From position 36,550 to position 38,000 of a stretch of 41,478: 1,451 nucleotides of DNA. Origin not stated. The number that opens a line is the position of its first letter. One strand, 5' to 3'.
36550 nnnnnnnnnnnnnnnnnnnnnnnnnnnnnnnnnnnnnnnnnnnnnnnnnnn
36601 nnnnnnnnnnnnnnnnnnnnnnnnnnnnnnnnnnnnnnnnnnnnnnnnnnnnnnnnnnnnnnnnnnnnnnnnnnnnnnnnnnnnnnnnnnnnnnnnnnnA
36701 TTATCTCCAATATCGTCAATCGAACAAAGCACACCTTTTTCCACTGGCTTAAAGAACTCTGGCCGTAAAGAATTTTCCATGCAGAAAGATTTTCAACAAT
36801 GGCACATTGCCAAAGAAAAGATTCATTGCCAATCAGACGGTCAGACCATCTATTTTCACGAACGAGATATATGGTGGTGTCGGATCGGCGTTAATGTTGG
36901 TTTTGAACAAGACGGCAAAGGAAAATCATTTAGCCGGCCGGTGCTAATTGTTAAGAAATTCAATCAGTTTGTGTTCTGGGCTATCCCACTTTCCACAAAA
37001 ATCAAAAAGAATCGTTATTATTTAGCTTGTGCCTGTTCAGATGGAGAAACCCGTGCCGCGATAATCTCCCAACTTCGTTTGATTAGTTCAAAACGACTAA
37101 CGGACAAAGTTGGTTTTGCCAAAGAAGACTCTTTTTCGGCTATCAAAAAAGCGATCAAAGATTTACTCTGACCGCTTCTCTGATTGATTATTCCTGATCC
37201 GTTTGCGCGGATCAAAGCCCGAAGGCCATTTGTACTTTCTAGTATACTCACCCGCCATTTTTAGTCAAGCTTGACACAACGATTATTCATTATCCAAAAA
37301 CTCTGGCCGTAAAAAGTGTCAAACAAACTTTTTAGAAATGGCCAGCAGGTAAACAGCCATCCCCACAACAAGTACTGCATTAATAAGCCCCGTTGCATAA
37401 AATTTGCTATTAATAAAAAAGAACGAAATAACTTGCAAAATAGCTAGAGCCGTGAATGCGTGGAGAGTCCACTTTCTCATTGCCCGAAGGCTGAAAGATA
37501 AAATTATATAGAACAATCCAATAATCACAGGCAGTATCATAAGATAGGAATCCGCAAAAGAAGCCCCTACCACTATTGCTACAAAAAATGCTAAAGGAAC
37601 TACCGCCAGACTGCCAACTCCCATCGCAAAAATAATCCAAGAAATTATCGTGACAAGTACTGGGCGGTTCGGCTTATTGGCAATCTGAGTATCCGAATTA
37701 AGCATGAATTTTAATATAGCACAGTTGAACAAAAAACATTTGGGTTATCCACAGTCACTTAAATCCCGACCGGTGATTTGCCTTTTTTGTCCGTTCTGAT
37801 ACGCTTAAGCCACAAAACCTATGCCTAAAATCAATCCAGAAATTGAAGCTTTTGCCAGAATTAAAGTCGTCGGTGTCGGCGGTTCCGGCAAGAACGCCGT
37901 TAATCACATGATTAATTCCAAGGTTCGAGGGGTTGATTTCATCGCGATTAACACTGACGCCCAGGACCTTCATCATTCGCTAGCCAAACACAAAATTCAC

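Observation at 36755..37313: PemK/MazF-like toxin cassette bracketed by a 15-bp direct repeat that includes the ftsA stop codon, splitting ftsA from ftsZ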

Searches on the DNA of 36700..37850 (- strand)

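Call 22: search_rna_families(source=window, start=36700, end=37850, threshold=evalue, max_evalue=10)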
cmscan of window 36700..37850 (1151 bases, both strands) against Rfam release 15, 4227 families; matches with E-value up to 10: 2.
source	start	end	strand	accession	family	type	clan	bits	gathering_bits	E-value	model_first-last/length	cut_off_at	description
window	37557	37604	+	RF01726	SAM-II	Cis-reg; riboswitch;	-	16.3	44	4.8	1-60/60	no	SAM-II riboswitch aptamer (SAM-II long loop)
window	36886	36936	-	RF01172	sn2343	Gene; snRNA; snoRNA; CD-box;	-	16.2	60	1.6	1-78/78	no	Small nucleolar RNA sn2343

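Call 63: build_rna_model(alignment_id=A4, structure=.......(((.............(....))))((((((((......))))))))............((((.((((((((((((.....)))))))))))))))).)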
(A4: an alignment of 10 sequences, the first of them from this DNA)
Model R1 built from alignment A4 (10 sequences, 105 columns); structure: as given.
model positions 85; base pairs 28; branch points 2; effective number of sequences 1.51; information 0.668 bits per position. Calibrated on 0.2 Mb of random sequence (short: E-values are rough).
structure used (alignment columns):
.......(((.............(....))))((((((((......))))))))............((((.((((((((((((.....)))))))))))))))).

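Call 64: search_with_rna_model(model_id=R1, sources=[window, L001, L002, L003, L004, L005, L006, L007, L008, L009, L010, L011, L012, L013, L014, L015, L016, L017, L018, L019, L020, L021, L022, L023, L024, L025, L026, L027, L028, L029, L030, L031, L032, L033, L034, L038, L044, L045, L046, L050, L051, L052, L053, L055, L057, L062, L066, L067, L068, L069, L070, L072, L073, L074], max_evalue=1)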
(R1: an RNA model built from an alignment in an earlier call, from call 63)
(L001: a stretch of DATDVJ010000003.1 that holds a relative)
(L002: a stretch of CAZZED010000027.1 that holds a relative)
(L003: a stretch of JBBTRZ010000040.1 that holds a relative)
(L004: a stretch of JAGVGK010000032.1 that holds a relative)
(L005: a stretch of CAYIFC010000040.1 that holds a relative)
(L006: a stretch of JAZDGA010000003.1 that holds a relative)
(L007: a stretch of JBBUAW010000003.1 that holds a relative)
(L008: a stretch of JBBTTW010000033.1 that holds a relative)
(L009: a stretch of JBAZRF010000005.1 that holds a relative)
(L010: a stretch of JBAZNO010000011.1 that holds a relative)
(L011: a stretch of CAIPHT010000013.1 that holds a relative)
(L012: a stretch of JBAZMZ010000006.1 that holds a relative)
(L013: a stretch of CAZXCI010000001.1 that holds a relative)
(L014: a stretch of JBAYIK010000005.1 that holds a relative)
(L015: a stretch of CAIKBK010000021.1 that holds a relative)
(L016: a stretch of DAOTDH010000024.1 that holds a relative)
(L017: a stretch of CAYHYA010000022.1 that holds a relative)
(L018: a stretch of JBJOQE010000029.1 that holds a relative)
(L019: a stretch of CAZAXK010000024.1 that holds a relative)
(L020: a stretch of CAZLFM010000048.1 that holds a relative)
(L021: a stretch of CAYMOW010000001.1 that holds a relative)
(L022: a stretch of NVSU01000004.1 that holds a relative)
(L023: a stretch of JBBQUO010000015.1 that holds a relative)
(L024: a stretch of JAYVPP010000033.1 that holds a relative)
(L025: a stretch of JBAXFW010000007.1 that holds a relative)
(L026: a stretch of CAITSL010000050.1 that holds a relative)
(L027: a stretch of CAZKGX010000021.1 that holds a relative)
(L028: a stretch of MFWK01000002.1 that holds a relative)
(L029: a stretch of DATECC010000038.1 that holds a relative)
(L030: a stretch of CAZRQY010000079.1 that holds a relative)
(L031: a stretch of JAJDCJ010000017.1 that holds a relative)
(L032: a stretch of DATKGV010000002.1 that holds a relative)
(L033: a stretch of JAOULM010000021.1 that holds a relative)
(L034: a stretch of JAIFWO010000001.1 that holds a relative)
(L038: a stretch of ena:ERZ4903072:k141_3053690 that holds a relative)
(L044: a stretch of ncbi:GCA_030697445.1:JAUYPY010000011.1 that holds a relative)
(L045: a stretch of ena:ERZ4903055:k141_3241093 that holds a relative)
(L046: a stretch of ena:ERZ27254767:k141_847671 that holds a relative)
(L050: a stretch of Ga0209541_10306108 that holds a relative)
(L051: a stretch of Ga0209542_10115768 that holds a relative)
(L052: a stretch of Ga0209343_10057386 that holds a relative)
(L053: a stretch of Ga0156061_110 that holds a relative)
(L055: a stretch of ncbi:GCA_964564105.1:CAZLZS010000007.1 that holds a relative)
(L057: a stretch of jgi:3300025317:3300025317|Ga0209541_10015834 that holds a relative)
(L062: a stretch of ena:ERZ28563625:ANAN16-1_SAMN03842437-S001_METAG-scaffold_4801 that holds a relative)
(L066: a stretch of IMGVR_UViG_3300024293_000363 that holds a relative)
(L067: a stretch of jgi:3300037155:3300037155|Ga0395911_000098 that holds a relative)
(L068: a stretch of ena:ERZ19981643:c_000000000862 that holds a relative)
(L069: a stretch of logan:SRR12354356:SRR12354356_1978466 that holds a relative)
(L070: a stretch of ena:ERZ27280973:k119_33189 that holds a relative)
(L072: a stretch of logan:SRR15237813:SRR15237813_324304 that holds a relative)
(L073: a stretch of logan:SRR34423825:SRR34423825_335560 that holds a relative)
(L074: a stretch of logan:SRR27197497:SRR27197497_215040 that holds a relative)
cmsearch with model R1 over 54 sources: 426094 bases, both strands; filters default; matches with E-value up to 1: 33.
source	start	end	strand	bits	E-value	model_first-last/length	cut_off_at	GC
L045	4367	4451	-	102.6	4.3e-23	1-85/85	no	0.46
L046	883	967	-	102.6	4.3e-23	1-85/85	no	0.46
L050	1005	1089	-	100.6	1.3e-22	1-85/85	no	0.53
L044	3502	3586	-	100.2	1.7e-22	1-85/85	no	0.45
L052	3365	3449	-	98.8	3.9e-22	1-85/85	no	0.54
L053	3215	3299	-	98.8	3.9e-22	1-85/85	no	0.54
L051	216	301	-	96.9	1.2e-21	1-85/85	no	0.47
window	37145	37234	-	96.2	1.7e-21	1-85/85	no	0.43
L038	4367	4455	-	89.2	1e-19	1-85/85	no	0.44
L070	2867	2950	-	89.1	1e-19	1-85/85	no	0.36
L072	2876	2957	-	81.9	6.6e-18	1-85/85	no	0.44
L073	1921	2002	-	81.9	6.6e-18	1-85/85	no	0.44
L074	401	482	-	81.9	6.6e-18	1-85/85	no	0.44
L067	2864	2961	-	81.4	8.7e-18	1-85/85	no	0.44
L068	1431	1528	-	81.4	8.7e-18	1-85/85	no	0.44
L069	447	544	-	81.4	8.7e-18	1-85/85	no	0.44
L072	2837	2912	+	30.3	5.9e-05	1-85/85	no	0.33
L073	1882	1957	+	30.3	5.9e-05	1-85/85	no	0.33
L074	362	437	+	30.3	5.9e-05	1-85/85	no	0.33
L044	3456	3538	+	28.5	0.00017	1-85/85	no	0.34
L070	2841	2903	+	26.8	0.00046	1-85/85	no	0.27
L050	963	1041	+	23.7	0.0028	1-85/85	no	0.46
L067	2842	2900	+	22.8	0.0046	1-85/85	no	0.32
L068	1409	1467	+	22.8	0.0046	1-85/85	no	0.32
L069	425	483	+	22.8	0.0046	1-85/85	no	0.32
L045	4342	4403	+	22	0.0075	1-85/85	no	0.35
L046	858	919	+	22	0.0075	1-85/85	no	0.35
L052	3323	3401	+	18.5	0.055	1-85/85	no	0.48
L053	3173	3251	+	18.5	0.055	1-85/85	no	0.48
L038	4327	4403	+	17.3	0.11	1-85/85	no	0.44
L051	175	252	+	16.8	0.15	1-85/85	no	0.38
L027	164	279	+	13.6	0.93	1-85/85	no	0.44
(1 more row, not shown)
